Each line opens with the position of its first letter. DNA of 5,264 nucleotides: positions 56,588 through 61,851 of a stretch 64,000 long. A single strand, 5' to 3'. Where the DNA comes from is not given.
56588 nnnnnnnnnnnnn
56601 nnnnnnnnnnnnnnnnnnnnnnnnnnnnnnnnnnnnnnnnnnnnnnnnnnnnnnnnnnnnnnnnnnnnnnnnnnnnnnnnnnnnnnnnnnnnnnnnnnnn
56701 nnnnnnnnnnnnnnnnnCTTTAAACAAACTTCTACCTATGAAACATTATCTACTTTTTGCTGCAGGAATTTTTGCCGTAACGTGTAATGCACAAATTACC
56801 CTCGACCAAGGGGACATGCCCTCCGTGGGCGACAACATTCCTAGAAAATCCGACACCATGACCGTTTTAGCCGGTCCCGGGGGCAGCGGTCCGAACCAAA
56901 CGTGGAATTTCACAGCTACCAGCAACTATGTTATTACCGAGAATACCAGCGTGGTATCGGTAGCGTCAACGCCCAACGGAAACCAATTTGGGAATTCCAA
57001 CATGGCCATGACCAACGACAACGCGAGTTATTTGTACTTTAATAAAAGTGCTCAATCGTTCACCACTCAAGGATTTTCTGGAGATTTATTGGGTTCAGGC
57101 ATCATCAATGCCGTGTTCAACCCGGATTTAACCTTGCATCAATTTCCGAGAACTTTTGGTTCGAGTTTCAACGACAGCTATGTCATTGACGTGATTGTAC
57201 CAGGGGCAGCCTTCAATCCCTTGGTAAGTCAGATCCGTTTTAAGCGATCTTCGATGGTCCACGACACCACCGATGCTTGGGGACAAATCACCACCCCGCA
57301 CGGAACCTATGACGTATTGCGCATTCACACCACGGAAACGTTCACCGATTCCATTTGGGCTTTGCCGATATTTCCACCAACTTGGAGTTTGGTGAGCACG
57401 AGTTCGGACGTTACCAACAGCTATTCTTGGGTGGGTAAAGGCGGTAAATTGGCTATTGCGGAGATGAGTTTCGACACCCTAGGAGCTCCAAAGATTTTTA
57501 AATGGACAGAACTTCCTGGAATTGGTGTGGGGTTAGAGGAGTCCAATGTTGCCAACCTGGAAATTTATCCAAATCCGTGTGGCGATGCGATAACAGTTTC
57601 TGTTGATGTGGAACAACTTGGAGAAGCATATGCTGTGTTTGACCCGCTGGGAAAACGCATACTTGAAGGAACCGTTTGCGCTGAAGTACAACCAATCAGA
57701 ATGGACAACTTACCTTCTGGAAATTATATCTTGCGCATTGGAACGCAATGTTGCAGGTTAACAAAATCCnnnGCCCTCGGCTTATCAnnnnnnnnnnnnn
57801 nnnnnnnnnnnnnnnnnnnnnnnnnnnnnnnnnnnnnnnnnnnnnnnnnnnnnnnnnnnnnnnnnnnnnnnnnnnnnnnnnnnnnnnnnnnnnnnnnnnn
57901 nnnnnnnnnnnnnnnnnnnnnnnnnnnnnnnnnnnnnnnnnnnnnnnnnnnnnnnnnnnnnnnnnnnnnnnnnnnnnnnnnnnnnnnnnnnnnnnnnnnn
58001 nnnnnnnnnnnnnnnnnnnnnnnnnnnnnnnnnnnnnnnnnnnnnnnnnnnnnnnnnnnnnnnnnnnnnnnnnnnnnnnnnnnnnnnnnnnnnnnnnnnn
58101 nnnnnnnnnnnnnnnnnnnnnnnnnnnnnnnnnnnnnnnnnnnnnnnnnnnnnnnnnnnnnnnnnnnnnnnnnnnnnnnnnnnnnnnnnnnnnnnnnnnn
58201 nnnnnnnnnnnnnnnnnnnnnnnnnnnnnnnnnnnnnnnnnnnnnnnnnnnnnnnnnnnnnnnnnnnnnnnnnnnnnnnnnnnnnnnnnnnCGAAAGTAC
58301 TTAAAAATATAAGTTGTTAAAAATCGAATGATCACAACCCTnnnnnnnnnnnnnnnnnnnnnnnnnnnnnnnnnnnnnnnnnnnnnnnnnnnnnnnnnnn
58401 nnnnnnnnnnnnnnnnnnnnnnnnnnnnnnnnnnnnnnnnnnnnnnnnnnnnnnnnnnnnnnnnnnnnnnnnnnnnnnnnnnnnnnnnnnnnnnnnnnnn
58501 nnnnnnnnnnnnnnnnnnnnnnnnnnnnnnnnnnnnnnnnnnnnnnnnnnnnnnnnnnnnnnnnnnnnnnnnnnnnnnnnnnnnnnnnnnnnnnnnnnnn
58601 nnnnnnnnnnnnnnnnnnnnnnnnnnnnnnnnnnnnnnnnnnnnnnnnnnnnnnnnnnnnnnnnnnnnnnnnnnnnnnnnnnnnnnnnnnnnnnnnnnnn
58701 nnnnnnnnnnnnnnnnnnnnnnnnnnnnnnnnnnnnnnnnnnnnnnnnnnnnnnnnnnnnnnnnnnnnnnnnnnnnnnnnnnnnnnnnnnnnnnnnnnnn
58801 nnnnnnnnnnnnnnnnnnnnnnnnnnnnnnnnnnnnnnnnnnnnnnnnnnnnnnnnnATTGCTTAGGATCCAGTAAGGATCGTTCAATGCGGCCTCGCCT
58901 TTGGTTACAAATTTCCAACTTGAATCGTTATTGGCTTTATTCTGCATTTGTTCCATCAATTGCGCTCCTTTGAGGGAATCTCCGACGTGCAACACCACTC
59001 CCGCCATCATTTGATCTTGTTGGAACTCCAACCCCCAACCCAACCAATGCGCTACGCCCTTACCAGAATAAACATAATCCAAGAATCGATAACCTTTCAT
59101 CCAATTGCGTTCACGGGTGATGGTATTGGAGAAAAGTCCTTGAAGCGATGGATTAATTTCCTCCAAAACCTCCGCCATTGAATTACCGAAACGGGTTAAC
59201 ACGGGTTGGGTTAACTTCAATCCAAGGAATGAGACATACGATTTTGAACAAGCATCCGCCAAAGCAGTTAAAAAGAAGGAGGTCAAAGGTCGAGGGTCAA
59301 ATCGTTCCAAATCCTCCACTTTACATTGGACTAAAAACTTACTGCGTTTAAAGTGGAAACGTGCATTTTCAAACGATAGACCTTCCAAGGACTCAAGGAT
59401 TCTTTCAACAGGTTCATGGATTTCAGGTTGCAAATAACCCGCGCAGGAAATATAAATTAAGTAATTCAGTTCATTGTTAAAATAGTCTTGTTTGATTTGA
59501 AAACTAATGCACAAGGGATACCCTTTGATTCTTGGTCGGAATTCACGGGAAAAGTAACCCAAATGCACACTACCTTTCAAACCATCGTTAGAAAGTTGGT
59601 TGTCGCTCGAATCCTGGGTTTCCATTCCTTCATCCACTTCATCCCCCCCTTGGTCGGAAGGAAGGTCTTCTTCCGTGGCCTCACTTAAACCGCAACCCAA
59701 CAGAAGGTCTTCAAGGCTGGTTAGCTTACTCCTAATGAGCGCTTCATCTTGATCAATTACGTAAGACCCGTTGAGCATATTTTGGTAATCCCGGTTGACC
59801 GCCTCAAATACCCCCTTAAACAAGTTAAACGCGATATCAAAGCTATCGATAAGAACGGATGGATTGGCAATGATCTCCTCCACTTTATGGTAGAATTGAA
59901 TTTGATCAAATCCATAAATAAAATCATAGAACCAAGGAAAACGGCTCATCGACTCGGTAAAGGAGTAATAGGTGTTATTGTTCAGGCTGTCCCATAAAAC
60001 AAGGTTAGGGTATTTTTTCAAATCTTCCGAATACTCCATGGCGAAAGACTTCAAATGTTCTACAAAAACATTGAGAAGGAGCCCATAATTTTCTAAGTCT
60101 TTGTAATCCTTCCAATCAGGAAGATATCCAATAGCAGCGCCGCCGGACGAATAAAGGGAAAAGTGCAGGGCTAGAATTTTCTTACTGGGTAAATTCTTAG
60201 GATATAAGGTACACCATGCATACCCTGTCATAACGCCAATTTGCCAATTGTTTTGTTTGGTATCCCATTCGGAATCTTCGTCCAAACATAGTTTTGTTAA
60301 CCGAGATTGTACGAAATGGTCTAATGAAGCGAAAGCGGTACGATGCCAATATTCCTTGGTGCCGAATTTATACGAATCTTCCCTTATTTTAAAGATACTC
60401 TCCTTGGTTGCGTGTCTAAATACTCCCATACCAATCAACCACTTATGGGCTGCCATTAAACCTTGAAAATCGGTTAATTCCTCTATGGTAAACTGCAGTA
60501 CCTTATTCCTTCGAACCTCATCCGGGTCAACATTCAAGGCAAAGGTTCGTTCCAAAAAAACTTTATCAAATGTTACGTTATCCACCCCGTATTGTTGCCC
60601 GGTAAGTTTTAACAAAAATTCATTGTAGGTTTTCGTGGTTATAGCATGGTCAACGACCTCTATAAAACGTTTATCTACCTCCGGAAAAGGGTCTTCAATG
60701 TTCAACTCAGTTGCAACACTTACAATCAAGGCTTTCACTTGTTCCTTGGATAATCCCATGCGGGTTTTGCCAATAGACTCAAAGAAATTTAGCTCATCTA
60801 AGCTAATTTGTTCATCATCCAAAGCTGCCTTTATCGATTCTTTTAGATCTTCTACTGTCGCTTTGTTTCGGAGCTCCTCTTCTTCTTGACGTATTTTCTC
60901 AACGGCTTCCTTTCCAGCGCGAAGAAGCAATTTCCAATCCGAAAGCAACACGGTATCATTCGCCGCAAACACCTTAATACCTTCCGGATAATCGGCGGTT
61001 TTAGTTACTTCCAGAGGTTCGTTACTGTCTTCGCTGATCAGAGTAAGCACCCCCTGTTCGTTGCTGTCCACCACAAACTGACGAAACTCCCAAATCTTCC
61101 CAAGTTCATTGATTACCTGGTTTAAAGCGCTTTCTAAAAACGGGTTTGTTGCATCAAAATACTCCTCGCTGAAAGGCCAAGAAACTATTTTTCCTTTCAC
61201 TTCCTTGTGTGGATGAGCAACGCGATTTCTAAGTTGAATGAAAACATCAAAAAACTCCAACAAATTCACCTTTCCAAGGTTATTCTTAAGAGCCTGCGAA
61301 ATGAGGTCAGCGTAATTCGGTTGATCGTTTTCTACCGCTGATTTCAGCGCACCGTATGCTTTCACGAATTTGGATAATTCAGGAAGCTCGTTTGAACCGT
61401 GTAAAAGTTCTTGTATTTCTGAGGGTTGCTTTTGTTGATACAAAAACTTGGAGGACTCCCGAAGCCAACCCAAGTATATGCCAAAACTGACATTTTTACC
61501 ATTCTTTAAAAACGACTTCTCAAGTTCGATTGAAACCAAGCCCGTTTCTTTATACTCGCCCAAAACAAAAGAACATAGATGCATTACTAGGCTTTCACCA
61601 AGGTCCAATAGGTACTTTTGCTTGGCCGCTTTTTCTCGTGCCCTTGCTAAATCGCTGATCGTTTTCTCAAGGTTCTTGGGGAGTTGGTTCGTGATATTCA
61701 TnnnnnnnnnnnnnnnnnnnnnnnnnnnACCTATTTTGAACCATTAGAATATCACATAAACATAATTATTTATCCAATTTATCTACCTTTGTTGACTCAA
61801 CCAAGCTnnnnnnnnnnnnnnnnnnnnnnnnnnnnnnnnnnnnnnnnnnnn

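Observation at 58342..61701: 1119-aa signal-less protein combining an N-terminal RNxxAH (HEPN-like) helix with a C-terminal discoidin domain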

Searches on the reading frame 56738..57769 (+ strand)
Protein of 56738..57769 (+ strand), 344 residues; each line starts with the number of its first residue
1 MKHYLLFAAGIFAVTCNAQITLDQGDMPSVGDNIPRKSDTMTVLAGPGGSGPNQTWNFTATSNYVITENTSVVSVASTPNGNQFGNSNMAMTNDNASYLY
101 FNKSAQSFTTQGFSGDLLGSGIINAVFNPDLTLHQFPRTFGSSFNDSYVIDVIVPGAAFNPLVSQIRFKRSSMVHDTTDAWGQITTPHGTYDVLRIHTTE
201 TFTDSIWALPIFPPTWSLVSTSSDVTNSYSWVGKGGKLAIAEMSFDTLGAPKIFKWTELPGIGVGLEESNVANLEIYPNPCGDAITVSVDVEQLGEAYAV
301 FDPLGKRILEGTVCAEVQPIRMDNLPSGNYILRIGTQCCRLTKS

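Call 15: search_protein_families(library=pfam, proteins=[window:56738-57769:+], max_evalue=1)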
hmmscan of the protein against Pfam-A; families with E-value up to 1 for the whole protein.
window:56738-57769:+ (344 aa): 3 families
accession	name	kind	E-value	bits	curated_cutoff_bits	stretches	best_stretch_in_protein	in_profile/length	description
PF18962.6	Por_Secre_tail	-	2.1e-06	28.4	27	1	276-337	1-65/75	Secretion system C-terminal sorting domain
PF22876.1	SBE2_N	-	0.012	15.4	27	1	52-124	112-183/302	SBE2, N-terminal domain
PF03734.19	YkuD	-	0.47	11.5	23.4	0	185-217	40-72/146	L,D-transpeptidase catalytic domain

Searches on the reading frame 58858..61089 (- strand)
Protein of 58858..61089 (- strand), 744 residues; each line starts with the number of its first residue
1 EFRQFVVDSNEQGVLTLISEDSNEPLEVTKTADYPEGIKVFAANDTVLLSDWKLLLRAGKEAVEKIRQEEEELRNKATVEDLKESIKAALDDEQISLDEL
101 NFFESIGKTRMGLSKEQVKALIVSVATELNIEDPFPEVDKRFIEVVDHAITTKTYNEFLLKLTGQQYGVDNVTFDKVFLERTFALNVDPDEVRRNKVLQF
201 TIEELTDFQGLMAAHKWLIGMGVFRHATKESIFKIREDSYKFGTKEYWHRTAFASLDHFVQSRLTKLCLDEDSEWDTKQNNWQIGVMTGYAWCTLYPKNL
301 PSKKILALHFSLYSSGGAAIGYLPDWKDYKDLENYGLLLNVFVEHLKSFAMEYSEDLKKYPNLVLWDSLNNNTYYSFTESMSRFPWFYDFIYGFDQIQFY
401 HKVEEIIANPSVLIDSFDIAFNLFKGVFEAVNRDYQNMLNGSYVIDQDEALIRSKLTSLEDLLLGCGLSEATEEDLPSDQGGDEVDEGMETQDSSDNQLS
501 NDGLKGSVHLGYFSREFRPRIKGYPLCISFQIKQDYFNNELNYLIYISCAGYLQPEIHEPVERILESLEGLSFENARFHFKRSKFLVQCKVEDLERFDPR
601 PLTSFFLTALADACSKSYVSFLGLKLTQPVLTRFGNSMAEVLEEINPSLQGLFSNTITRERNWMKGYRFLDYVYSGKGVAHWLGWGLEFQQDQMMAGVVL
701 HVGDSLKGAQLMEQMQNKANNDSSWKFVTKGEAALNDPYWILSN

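Call 58: predict_structure(alignment_id=A4)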
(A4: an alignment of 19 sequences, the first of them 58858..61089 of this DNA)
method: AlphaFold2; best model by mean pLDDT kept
length: 744 residues; sequences in the alignment: 19
mean_pLDDT: 81.2   pTM: 0.69
mean pLDDT of the five models: 81.2, 81.0, 80.1, 78.7, 78.5
residues with pLDDT >= 90: 232; 70-90: 396; 50-70: 69; < 50: 47
segments of 3 or more residues with pLDDT < 50: 472-499, 725-727, 729-744
pLDDT, mean of each block of 10 residues (from residue 1): 84 84 82 81 81 68 68 66 80 72 72 77 84 73 82 78 75 83 86 72 88 93 80 77 88 93 79 77 72 89 91 93 87 92 91 85 89 88 93 94 92 90 86 89 92 95 86 36 29 38 87 93 91 94 96 90 94 94 95 94 96 89 85 82 83 82 85 75 82 74 70 71 57 41 41
secondary structure, 60 per line:
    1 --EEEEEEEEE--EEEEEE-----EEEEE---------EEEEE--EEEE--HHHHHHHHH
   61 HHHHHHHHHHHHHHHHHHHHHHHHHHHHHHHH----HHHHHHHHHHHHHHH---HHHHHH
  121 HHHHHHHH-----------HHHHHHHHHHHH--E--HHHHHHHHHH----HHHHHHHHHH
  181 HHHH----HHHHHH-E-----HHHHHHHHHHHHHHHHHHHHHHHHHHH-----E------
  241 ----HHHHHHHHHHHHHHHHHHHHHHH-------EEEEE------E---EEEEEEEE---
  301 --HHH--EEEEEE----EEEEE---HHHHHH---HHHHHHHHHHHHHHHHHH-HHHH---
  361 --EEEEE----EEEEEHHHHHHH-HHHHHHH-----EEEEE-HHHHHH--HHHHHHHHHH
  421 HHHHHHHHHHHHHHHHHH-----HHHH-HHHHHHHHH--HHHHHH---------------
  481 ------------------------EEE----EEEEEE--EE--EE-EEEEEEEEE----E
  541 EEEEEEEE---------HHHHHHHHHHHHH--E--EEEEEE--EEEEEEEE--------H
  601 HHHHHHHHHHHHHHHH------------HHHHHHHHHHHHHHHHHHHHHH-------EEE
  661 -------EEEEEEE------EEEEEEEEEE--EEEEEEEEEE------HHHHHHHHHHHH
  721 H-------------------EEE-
elements in order (helices of 4 or more, strands of 3 or more residues): E3-11 E14-19 E25-29 E39-43 E46-49 H52-92 H97-111 H115-128 H140-151 H157-166 H171-184 H189-194 H202-228 H245-267 E275-279 E290-297 E308-313 E318-322 H326-331 H335-352 H354-357 E363-367 E372-376 H377-383 H385-391 E397-401 H403-408 H411-438 H444-447 H449-457 H460-465 E505-507 E512-517 E527-535 E540-548 H558-570 E576-581 E584-591 H600-616 H629-650 E658-660 E668-674 E681-690 E693-702 H709-721 E741-743

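Call 60: fold_search(model_id=the predicted structure, library=pdb)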
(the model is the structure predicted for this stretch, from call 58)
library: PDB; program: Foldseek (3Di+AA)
matches with E <= 10: 949; with E <= 0.001: 0
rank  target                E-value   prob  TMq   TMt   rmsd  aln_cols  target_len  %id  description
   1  2a8e                  3.6e-02  1.00  0.19  0.55   5.0       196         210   11  Three-dimensional structure of Bacillus subtilis Q45498 putative protein at resolution 2.5A. Northeast Structural Genomi (released 2005-07-26)
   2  8ceo_d                5.9e-02  0.38  0.09  0.11  18.0       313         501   11  Yeast RNA polymerase II transcription pre-initiation complex with core Mediator and the +1 nucleosome (released 2023-03-08)
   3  7uql_A                1.2e-01  0.28  0.05  0.19  15.7       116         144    9  Pathogenesis related 10-10 app from (released 2023-03-01)
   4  5o2c                  1.4e-01  0.23  0.07  0.12  11.3       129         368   15  Crystal structure of WNK3 kinase and CCT1 didomain in a unphosphorylated state (released 2017-06-28)
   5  3kxy_A                2.0e-01  0.41  0.09  0.29   6.8       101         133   13  Crystal Structure of the ExsC-ExsE Complex (released 2010-06-30)
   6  3uo6_A                2.2e-01  0.21  0.08  0.16   9.6       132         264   13  Aurora A in complex with YL5-083 (released 2012-01-25)
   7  3uc4_B                2.3e-01  0.30  0.07  0.15   9.6       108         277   18  The crystal structure of Snf1-related kinase 2.6 (released 2011-12-14)
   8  2zxl_A                2.6e-01  0.38  0.12  0.26  12.2       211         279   16  Crystal structure of red chlorophyll catabolite reductase from Arabidopsis thaliana (released 2009-05-05)
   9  5v24_B                3.0e-01  0.21  0.07  0.17  15.4       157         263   10  Structure-based drug design of novel ASK1 inhibitors using a fully integrated lead optimization strategy (released 2017-03-29)
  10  3e8j_A                3.1e-01  0.18  0.12  0.22  12.2       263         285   10  Coproporphyrinogen III oxidase from Leishmania naiffi (released 2008-09-02)
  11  4d28_D                3.3e-01  0.28  0.08  0.17  10.4       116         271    9  Crystal structure of the kinase domain of CIPK24/SOS2 (released 2014-10-15)
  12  2gia_G                3.4e-01  0.13  0.05  0.17  22.1       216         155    9  Crystal structures of trypanosoma bruciei MRP1/MRP2 (released 2006-09-05)
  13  3uc3                  3.6e-01  0.16  0.07  0.14  11.2       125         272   17  The crystal structure of Snf1-related kinase 2.3 (released 2011-12-14)
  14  8hcn_D                3.8e-01  0.18  0.08  0.15   7.6       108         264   14  CryoEM Structure of Klebsiella pneumoniae UreD/urease complex (released 2023-05-03)
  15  7x7q_A                3.8e-01  0.16  0.06  0.18  17.4       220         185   11  CryoEM structure of RuvA-RuvB-Holliday junction complex (released 2023-03-15)
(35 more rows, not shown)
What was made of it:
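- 59695..60357 (-): Alpha/beta domain (aa 449-669) with invariant W479, W486-Q487-x-G489 and W496. It resembles B. subtilis YktB (DUF1054, PDB 2a8e). Assigning the 2a8e match to these residues is my inference, because the Foldseek output gives no query range. Foldseek prob 1.00, TM(target) 0.55, 196 columns (call 60).
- On YktB / DUF1054: Structure: Foldseek prob 1.00, TM(target) 0.55, E=0.036 (call 60).
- Closest known: Ire1 / RNase L. Different: The kinase hits in Foldseek have probability below 0.4 and rmsd of about 10 A (call 60).
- Tried and rejected: The hits for the central region have low probability and rmsd of about 10 A. I treat them as noise (call 60).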

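Call 89: search_protein_families(library=pfam, alignment_id=A4, max_evalue=1)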
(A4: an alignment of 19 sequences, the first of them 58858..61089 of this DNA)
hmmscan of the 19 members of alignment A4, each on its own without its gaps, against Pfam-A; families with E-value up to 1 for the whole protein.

A. member 1, window:58858-61089:- (744 aa): 0 families

B. families by the number of members that match (of 19 scanned): 20 families
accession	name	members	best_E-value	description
PF08858.15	IDEAL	3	0.023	IDEAL domain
PF05099.18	TerB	3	0.035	Tellurite resistance protein TerB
PF14579.12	HHH_6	2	0.042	Helix-hairpin-helix motif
PF04574.18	DUF592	1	0.0061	Protein of unknown function (DUF592)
PF04587.20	ADP_PFK_GK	1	0.0093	ADP-specific Phosphofructokinase/Glucokinase conserved region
PF08503.15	DapH_N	1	0.016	Tetrahydrodipicolinate succinyltransferase N-terminal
PF14338.12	Mrr_N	1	0.017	Mrr N-terminal domain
PF20284.3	CTD8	1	0.027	C-terminal domain 8 of the ABC-three component (ABC-3C) systems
PF17153.9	CHASE9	1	0.031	Periplasmic sensor domain, extracellular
PF18411.6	Annexin_2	1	0.048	Annexin-like domain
PF08774.17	VRR_NUC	1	0.055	VRR-NUC domain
PF13118.11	DUF3972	1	0.058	Protein of unknown function (DUF3972)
PF19385.4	DUF5960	1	0.069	Family of unknown function (DUF5960)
PF19925.4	DUF6388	1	0.1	Family of unknown function (DUF6388)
PF18593.6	CdiI_2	1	0.16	CdiI immunity protein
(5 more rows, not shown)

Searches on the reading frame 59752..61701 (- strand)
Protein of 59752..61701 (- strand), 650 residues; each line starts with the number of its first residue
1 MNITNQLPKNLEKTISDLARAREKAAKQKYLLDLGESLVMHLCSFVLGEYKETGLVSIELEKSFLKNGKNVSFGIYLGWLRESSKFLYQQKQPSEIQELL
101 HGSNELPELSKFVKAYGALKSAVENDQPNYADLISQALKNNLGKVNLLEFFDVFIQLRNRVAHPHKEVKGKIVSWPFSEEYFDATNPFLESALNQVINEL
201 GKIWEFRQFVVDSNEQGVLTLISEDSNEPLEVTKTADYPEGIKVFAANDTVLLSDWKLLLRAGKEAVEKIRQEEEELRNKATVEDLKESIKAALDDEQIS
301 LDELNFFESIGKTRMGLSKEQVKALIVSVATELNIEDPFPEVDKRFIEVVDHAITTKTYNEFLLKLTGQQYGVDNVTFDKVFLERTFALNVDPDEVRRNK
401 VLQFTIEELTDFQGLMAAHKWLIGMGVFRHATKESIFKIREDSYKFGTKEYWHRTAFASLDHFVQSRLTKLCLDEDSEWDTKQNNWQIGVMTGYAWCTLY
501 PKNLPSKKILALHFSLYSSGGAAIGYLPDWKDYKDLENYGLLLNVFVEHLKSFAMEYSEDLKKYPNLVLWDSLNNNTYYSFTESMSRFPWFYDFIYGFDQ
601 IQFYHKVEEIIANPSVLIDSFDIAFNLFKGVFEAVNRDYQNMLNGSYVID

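Call 68: search_dna_similar(query=window:59752-61701:-, collection=plasmids, mode=protein, max_evalue=0.001, max_rows=15)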
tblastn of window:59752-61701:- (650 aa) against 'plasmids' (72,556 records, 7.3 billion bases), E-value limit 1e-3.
No match.

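Call 69: search_dna_similar(query=window:59752-61701:-, collection=phages, mode=protein, max_evalue=0.001, max_rows=15)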
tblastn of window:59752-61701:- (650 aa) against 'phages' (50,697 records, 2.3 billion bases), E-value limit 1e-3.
No match.
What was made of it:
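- There is no relative on plasmids or phages (calls 68, 69). No relative on plasmids or phages (calls 68, 69).
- Tried and rejected: Mobile elements. tblastn of A against plasmids and phages found no match (calls 68, 69).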
